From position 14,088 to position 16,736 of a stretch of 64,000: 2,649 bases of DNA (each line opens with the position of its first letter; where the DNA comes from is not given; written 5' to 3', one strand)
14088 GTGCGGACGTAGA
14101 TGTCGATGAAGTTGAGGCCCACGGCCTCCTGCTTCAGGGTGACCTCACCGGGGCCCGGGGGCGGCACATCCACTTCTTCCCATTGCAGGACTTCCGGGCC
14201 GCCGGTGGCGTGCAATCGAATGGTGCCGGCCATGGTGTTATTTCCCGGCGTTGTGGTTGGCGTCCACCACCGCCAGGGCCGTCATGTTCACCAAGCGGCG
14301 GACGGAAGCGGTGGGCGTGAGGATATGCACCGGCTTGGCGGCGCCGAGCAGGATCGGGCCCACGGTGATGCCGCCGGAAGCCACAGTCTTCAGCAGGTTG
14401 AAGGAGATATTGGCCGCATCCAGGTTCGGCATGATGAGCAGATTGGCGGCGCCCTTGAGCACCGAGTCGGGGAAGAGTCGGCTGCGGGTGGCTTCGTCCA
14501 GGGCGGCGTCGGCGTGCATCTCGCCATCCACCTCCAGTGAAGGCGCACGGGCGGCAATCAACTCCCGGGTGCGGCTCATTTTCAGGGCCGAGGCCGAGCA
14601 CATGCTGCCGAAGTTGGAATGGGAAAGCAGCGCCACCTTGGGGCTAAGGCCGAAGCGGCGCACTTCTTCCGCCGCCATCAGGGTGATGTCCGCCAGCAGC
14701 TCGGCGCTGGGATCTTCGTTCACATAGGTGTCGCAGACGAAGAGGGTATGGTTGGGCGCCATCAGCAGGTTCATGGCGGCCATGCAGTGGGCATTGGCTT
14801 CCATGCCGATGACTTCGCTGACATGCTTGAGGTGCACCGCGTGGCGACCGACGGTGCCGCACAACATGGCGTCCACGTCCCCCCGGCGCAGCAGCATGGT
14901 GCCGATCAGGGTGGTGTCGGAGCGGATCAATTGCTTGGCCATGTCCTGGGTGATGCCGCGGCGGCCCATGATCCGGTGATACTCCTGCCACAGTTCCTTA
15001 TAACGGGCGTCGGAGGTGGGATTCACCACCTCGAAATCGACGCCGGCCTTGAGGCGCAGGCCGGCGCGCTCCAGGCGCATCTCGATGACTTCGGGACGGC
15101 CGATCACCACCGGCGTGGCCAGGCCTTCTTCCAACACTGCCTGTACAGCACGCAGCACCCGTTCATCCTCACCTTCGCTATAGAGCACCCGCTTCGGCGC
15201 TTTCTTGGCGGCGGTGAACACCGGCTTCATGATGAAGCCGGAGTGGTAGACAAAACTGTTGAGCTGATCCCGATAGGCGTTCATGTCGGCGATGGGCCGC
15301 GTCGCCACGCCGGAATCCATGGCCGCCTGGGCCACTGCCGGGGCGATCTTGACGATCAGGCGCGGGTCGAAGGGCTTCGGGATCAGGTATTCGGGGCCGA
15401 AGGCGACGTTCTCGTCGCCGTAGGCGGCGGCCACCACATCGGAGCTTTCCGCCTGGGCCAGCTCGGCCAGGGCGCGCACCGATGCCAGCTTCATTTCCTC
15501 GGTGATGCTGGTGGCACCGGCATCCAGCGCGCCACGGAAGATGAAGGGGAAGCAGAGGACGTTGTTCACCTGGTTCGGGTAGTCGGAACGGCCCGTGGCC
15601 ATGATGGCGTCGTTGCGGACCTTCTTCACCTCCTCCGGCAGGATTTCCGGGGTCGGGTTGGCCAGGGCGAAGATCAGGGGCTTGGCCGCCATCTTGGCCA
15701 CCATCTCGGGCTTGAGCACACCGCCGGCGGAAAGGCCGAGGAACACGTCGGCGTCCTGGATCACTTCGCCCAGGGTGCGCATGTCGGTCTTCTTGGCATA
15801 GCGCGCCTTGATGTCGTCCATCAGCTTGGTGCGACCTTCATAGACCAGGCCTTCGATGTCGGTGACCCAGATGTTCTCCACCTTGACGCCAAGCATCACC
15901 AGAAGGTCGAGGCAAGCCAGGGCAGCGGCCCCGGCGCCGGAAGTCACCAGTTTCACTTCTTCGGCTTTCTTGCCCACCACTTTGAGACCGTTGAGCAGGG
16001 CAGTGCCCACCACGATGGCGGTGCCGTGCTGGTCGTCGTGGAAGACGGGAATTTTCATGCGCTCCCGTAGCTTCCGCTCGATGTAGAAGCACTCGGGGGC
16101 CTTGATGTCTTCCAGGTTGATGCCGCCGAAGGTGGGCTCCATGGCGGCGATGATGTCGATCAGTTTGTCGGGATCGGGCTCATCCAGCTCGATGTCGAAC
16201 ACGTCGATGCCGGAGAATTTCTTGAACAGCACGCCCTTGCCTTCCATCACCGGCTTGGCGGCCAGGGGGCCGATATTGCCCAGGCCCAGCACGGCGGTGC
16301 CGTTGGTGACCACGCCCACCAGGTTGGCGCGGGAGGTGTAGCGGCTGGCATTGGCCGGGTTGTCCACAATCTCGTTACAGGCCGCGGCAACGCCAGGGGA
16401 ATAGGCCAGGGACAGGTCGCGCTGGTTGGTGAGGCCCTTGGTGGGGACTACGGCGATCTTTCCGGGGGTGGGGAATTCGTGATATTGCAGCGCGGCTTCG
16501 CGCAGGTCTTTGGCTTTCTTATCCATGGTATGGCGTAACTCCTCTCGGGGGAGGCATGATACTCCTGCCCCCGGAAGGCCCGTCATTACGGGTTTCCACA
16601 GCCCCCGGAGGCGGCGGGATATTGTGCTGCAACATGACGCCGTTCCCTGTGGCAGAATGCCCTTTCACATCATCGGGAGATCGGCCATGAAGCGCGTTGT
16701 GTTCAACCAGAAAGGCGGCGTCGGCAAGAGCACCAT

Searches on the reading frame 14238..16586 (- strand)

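Call 46: search_protein_families(library=ncbifam, proteins=[window:14238-16586:-], max_evalue=1e-10)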
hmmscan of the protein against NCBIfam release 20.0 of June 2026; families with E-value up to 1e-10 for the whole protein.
window:14238-16586:- (782 aa): 8 families
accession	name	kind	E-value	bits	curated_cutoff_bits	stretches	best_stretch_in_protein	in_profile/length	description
NF009501.0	PRK12861.1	subfamily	0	1255.6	1178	1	25-779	4-763/764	NADP-dependent malic enzyme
NF007233.1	PRK09653.1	subfamily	2.9e-55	188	310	1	455-775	4-318/319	phosphotransacetylase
NF004167.0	PRK05632.1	equivalog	5.9e-55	187.1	418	1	457-779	390-706/708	phosphate acetyltransferase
TIGR00651.1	pta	equivalog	8e-50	170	311.2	1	468-772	2-303/304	phosphate acetyltransferase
NF010052.0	PRK13529.1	subfamily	5.7e-25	87.9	326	1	156-384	244-506/564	oxaloacetate-decarboxylating malate dehydrogenase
TIGR02706.1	P_butyryltrans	equivalog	1.3e-12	47.5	410.5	0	565-774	82-292/294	phosphate butyryltransferase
NF041582.1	malolactic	exception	4.4e-12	45.4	850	1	176-437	245-525/536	malolactic enzyme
NF004472.0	PRK05805.1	subfamily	6.6e-12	45.1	399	0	559-777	80-299/302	phosphate butyryltransferase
